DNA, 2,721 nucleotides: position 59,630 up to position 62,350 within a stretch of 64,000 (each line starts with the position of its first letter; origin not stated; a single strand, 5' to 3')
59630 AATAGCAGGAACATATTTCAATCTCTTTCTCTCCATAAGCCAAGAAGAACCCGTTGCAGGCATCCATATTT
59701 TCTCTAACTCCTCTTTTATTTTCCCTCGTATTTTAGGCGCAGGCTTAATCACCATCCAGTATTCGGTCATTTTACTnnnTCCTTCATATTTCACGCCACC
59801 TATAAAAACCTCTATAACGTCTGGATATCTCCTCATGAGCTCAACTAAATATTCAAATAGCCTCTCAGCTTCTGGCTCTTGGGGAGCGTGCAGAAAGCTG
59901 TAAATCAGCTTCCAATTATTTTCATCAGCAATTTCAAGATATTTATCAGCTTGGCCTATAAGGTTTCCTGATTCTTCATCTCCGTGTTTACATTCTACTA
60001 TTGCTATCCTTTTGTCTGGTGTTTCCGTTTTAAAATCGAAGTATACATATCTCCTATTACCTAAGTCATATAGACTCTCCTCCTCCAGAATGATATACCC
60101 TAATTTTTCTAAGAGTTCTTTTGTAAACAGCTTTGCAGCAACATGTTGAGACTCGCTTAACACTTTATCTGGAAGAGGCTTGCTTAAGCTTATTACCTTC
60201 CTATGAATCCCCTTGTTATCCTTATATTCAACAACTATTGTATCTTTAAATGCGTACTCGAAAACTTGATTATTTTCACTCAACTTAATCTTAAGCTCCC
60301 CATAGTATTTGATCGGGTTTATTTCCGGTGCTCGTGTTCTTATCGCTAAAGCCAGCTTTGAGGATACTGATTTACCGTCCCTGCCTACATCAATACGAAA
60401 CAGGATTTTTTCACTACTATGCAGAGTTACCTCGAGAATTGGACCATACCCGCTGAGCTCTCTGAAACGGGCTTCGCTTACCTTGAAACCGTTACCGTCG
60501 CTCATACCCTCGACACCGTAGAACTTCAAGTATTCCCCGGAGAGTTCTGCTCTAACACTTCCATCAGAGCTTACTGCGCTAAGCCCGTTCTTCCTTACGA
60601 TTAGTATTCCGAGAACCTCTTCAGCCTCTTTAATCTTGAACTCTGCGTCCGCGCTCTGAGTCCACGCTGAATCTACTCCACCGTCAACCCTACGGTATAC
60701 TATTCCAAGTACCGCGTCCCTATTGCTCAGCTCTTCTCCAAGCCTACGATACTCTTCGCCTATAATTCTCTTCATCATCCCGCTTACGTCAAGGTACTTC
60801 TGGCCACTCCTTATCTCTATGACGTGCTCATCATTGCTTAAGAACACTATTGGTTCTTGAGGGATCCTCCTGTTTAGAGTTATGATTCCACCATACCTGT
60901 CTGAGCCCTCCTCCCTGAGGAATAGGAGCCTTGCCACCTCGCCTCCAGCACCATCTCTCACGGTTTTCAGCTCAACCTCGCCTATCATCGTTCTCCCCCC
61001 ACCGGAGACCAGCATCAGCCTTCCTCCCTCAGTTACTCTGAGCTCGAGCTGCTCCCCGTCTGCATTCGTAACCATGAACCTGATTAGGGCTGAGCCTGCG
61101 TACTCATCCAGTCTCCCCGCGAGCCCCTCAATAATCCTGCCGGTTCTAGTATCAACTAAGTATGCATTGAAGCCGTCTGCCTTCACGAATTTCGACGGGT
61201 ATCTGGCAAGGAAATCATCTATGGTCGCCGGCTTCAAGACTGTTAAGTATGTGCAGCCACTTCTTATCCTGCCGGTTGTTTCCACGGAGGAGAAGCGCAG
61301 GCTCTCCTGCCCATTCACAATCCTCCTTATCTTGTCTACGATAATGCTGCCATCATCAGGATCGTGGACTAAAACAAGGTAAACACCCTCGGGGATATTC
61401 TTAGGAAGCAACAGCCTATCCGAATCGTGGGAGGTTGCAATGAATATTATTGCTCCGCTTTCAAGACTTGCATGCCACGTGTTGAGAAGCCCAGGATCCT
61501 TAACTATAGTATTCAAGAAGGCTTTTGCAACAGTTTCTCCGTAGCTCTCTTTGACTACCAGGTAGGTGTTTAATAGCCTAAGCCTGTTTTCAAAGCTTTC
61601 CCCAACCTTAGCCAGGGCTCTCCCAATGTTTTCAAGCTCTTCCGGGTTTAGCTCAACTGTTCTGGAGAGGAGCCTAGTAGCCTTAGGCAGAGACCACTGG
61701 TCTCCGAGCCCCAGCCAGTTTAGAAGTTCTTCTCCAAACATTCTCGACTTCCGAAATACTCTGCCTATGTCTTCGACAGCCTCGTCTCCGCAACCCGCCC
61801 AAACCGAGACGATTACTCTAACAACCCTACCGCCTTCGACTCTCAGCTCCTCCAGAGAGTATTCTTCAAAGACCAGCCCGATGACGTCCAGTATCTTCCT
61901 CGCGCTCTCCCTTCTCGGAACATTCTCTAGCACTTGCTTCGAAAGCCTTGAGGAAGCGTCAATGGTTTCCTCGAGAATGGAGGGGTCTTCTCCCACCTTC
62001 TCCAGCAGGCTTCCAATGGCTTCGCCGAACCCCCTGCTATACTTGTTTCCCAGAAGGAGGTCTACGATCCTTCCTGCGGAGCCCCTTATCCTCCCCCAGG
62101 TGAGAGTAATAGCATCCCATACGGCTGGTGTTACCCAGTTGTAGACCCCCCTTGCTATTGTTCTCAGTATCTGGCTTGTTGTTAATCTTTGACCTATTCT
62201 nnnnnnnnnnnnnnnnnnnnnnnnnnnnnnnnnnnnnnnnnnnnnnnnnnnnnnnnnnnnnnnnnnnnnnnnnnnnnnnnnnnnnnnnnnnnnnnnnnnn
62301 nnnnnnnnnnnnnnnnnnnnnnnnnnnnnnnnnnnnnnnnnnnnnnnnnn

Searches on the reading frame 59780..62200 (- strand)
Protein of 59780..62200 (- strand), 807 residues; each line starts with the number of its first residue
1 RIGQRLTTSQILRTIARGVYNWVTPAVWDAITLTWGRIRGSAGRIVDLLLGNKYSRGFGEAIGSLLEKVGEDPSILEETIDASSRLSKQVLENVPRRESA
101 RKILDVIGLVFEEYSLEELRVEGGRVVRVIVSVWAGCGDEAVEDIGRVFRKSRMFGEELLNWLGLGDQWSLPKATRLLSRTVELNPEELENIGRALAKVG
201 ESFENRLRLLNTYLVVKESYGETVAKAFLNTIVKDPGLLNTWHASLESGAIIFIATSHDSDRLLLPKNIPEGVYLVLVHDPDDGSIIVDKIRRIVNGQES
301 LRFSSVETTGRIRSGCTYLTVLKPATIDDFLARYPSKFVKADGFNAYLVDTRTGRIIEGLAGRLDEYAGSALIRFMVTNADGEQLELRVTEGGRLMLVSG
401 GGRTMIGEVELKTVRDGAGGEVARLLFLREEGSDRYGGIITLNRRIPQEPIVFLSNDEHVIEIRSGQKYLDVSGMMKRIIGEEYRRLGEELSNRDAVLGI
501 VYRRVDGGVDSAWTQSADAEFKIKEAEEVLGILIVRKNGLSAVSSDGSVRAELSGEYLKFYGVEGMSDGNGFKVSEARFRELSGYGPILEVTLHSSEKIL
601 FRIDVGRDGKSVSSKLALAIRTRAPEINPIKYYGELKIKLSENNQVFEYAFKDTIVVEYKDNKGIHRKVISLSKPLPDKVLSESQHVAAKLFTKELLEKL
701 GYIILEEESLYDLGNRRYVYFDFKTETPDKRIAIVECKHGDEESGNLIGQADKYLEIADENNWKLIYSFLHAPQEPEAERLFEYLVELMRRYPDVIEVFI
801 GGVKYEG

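Call 43: search_solved_structures(query=A3, max_evalue=1)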
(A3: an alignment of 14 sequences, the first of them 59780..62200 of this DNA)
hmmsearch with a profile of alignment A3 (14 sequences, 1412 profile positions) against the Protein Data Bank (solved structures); distinct sequences matched with E-value up to 1: 1.
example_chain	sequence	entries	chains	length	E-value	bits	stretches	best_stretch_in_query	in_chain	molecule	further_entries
9mf4_B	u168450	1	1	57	0.8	10.5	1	601-642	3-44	De novo designed cspg67 minibinder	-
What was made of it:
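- Tried and rejected: A profile of the giant family against PDB sequences gave nothing (call 43).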

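Call 53: predict_structure(alignment_id=A3)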
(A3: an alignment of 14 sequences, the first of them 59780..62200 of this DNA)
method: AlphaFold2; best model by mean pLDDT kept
length: 807 residues; sequences in the alignment: 14
mean_pLDDT: 51.9   pTM: 0.40
mean pLDDT of the five models: 51.9, 46.3, 43.5, 42.1, 41.4
residues with pLDDT >= 90: 0; 70-90: 171; 50-70: 255; < 50: 381
segments of 3 or more residues with pLDDT < 50: 1-95, 335-369, 412-469, 478-483, 537-551, 561-569, 585-691, 705-729, 738-745, 801-807
pLDDT, mean of each block of 10 residues (from residue 1): 30 36 31 36 37 37 40 38 38 47 63 57 60 68 81 81 59 66 84 81 75 84 82 77 73 78 78 79 70 78 58 76 74 46 39 41 38 56 62 61 58 34 32 26 24 24 40 49 54 61 65 60 57 52 37 53 45 57 44 32 30 25 23 24 31 33 28 28 38 54 46 37 45 49 50 66 63 62 77 66 31
secondary structure, 60 per line:
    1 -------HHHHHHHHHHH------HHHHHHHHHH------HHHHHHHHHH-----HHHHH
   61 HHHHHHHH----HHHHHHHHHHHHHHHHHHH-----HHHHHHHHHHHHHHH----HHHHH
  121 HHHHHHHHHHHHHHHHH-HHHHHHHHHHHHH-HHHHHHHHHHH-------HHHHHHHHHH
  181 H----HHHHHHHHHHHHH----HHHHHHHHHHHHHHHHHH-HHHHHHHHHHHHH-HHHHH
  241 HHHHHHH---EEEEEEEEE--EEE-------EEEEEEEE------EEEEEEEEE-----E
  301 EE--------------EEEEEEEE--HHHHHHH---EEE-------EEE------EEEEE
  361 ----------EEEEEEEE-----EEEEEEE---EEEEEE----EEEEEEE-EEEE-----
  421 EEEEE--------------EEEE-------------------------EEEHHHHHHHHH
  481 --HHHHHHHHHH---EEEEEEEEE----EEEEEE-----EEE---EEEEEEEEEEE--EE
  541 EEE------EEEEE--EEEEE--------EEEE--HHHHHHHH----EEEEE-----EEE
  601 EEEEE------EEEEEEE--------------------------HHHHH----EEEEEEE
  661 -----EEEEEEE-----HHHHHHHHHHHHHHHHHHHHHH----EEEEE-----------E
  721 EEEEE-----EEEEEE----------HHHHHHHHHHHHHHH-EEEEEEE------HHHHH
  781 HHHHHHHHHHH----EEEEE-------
elements in order (helices of 4 or more, strands of 3 or more residues): H8-18 H25-34 H41-50 H56-68 H73-91 H97-111 H116-137 H139-151 H153-163 H171-181 H186-198 H203-220 H222-234 H236-247 E251-259 E262-264 E272-279 E286-294 E300-302 E317-324 H327-333 E337-339 E347-349 E356-360 E371-378 E384-390 E394-399 E404-410 E412-415 E421-425 E440-443 E469-471 H472-480 H483-492 E496-504 E509-514 E520-522 E526-536 E539-543 E550-554 E557-561 E570-573 H576-583 E588-592 E598-605 E612-618 H645-649 E654-660 E666-672 H678-699 E704-708 E720-725 E731-736 H747-761 E763-769 H776-791 E796-800
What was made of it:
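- Tried and rejected: The AF2 model of the giant C-terminal 807 aa was too poor (pLDDT 52, call 53).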

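Call 55: search_protein_families(library=pfam, alignment_id=A3, max_evalue=0.01)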
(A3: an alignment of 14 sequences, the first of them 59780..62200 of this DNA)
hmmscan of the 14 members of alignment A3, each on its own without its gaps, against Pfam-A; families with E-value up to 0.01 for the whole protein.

A. member 1, window:59780-62200:- (807 aa): 0 families

B. families by the number of members that match (of 14 scanned): 1 family
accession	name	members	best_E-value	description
PF04010.18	DUF357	2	0.0043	Protein of unknown function (DUF357)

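Call 71: fold_search(model_id=the predicted structure, library=pdb)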
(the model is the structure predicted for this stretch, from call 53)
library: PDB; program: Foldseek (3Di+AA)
matches with E <= 10: 639; with E <= 0.001: 0
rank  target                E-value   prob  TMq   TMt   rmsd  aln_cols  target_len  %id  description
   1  9lc0_I                7.6e-03  0.21  0.08  0.05  24.4       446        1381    8  tail complex of mature phage N4 (released 2025-04-16)
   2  8q3b_E                1.5e-02  1.00  0.11  0.37   4.3       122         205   15  The closed state of the ASFV apo-RNA polymerase (released 2024-02-14)
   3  8xpq_A                3.5e-02  0.13  0.09  0.07  27.2       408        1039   13  Structure of the sea urchin spSLC9C1 in state-2 w/o cAMP dimer (released 2024-07-17)
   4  8q3k_E                5.2e-02  1.00  0.11  0.37   4.2       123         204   15  The open state of the ASFV apo-RNA polymerase (released 2024-02-14)
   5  5ayw_B                5.8e-02  0.11  0.09  0.14  20.4       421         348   12  Structure of a membrane complex (released 2016-02-24)
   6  8uz2_A                7.1e-02  0.85  0.09  0.18   8.4       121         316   13  E. coli acetyl-CoA carboxylase, narrow helical local reconstruction, 3.18 Angstrom (released 2024-11-20)
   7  5ljo_B                7.1e-02  0.09  0.08  0.12  19.3       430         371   11  E. coli BAM complex (BamABCDE) by cryoEM (released 2016-10-12)
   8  7som_b                8.7e-02  0.09  0.08  0.10  19.4       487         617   10  Ciliary C2 central pair apparatus isolated from Chlamydomonas reinhardtii (released 2022-04-13)
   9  8eoi_A                9.7e-02  0.08  0.06  0.05  23.2       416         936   12  Structure of a human EMC:human Cav1.2 channel complex in GDN detergent (released 2023-05-24)
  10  9olq_A                1.1e-01  0.25  0.11  0.23  15.2       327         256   13  Designed allosteric facilitated dissociation switch AS1_K46L_E50W_K172W_E173Y in complex state THE (released 2025-08-20)
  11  9hg9_B                1.2e-01  0.08  0.08  0.13  20.8       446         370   14  BAM-SurA-darobactin complex in the swing-in state (released 2025-04-16)
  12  7udl_A                1.4e-01  0.57  0.13  0.26  10.8       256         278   13  Crystal structure of designed helical repeat protein RPB_PLP1_R6 bound to PLPx6 peptide (released 2023-03-22)
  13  6rgg_B                1.4e-01  0.10  0.08  0.13  17.8       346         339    9  Photorhabdus laumondii lectin PLL2 in complex with O-methylated PGL-1-derived disaccharide (released 2020-07-01)
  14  5cwg                  1.5e-01  0.69  0.12  0.36  11.7       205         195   13  Crystal structure of de novo designed helical repeat protein DHR10 (released 2015-12-16)
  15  9mge_B                1.5e-01  0.08  0.09  0.14  19.5       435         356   13  beta-barrel assembly machine from Escherichia coli in an early state of substrate assembly (released 2025-12-17)
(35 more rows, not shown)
